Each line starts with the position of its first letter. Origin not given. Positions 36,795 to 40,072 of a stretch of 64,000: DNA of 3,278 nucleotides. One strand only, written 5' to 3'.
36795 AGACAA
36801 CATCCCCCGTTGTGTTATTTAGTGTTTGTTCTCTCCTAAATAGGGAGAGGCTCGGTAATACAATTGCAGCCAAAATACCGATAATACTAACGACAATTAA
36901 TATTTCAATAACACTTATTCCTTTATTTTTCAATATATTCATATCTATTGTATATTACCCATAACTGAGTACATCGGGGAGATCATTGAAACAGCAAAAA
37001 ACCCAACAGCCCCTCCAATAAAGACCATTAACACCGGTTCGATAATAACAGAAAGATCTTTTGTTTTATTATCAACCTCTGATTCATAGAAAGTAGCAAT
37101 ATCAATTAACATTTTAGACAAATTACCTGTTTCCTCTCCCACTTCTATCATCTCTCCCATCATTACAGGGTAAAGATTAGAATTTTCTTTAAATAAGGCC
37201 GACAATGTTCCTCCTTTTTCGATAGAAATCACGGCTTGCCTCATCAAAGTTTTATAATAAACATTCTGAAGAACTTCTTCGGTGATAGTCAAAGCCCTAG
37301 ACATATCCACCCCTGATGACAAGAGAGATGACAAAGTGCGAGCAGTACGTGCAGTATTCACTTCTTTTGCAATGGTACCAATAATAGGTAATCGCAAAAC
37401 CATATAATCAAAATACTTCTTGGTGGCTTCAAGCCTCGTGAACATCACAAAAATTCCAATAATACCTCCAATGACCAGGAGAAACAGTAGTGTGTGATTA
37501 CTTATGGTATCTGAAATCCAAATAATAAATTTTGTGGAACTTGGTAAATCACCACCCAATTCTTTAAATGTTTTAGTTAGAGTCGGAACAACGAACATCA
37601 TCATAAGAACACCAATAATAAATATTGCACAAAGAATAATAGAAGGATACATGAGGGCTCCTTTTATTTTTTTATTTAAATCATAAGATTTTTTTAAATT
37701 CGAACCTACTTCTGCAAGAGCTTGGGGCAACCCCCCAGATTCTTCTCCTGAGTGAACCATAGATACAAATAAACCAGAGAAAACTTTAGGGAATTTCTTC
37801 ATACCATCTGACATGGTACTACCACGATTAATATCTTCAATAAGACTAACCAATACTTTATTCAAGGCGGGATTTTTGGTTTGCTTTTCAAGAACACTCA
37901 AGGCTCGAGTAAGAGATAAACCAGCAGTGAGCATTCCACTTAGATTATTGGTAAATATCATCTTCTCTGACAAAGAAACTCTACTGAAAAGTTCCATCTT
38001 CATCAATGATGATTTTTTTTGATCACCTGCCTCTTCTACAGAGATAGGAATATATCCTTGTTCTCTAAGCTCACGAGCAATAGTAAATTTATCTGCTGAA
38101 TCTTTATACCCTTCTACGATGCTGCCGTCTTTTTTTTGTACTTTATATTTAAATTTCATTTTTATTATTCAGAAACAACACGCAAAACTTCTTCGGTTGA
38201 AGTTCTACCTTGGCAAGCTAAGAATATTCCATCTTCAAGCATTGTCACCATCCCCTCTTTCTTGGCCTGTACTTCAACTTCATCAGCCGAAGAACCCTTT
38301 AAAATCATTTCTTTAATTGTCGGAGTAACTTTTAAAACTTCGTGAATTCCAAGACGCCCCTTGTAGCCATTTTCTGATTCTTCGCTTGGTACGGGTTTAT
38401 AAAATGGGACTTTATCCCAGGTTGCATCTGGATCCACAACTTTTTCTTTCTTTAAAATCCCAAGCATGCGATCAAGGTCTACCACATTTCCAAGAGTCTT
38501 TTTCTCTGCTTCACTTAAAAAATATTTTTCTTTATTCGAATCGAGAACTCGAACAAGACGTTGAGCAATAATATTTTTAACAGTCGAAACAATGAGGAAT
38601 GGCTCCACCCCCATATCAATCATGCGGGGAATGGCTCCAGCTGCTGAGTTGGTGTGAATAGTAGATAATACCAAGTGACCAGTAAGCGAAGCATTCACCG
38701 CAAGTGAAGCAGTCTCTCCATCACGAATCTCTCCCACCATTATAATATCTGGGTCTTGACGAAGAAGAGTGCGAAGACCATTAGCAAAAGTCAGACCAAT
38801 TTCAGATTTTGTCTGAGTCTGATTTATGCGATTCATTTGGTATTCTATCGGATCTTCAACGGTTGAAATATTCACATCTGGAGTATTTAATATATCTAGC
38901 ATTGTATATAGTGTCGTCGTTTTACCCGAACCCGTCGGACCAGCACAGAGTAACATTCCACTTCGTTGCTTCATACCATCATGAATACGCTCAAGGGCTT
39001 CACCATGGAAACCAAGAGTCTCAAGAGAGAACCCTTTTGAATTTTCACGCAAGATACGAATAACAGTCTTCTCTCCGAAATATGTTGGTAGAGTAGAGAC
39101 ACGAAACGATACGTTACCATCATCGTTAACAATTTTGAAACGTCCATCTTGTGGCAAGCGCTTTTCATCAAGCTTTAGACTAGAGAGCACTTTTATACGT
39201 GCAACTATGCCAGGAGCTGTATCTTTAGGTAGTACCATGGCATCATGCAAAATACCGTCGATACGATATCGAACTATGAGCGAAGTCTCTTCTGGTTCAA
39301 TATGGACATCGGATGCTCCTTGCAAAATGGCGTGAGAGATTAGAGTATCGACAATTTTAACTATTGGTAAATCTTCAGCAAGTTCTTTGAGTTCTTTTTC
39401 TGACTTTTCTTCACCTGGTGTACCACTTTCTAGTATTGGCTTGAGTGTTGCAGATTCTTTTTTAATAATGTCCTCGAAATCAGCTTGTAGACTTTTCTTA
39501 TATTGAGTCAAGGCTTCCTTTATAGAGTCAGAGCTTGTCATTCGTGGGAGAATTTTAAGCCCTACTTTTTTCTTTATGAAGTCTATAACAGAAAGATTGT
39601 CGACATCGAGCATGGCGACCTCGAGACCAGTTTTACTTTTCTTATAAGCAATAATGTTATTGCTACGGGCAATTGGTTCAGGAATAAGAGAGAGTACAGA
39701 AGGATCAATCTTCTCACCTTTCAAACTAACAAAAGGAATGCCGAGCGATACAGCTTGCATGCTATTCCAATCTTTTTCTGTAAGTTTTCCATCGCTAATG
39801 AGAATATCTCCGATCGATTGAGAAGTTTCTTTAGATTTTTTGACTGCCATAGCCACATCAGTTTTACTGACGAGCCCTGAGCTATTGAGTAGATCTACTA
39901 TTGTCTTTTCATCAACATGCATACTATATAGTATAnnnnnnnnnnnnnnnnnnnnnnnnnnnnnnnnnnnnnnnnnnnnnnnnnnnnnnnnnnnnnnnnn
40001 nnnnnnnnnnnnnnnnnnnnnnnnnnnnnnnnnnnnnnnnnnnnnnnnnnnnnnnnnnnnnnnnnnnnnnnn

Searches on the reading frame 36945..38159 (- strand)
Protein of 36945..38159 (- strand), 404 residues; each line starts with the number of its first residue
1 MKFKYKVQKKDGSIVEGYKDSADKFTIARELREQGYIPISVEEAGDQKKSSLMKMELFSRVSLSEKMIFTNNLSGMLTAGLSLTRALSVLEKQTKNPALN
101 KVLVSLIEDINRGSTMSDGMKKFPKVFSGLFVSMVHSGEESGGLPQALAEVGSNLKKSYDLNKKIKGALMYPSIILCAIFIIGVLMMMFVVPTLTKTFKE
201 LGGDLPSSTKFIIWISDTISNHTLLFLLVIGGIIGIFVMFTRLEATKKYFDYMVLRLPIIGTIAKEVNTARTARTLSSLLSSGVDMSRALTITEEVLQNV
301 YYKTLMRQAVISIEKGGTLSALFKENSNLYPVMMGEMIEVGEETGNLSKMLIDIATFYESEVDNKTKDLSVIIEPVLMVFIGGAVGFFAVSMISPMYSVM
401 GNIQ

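Call 55: search_protein_families(library=pfam, proteins=[window:36945-38159:-], max_evalue=0.001)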
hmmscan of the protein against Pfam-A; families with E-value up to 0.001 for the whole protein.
window:36945-38159:- (404 aa): 1 family
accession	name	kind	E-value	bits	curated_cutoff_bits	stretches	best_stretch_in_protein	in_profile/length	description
PF00482.28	T2SSF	-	5.3e-52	175.5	25.2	2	69-192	1-125/125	Type II secretion system (T2SS), protein F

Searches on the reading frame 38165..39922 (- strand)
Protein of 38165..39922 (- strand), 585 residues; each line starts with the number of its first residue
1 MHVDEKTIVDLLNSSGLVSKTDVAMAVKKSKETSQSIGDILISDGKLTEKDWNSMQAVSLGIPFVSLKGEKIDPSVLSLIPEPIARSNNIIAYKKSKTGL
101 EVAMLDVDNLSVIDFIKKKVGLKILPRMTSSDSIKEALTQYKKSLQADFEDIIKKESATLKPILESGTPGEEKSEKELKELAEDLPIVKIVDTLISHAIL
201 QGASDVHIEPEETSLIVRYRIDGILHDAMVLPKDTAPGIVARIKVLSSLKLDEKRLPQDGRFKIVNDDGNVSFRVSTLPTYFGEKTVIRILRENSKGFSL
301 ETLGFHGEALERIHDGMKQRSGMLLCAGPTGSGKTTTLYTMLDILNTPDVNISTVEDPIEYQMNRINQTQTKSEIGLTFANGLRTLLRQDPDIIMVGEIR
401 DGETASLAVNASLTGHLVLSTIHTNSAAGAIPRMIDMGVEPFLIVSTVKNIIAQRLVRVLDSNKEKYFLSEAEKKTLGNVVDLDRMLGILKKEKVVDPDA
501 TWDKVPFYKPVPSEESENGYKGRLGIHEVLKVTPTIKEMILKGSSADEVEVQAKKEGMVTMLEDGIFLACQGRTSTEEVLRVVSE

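Call 55: search_protein_families(library=pfam, proteins=[window:38165-39922:-], max_evalue=0.001)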
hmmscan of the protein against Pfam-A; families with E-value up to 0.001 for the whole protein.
window:38165-39922:- (585 aa): 2 families
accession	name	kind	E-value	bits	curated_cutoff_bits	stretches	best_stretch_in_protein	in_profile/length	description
PF00437.27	T2SSE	-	3.8e-122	408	24.9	1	181-581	2-370/370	Type II/IV secretion system protein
PF05157.20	MshEN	-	6.3e-14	52.2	23.1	1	60-144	1-86/90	MshEN domain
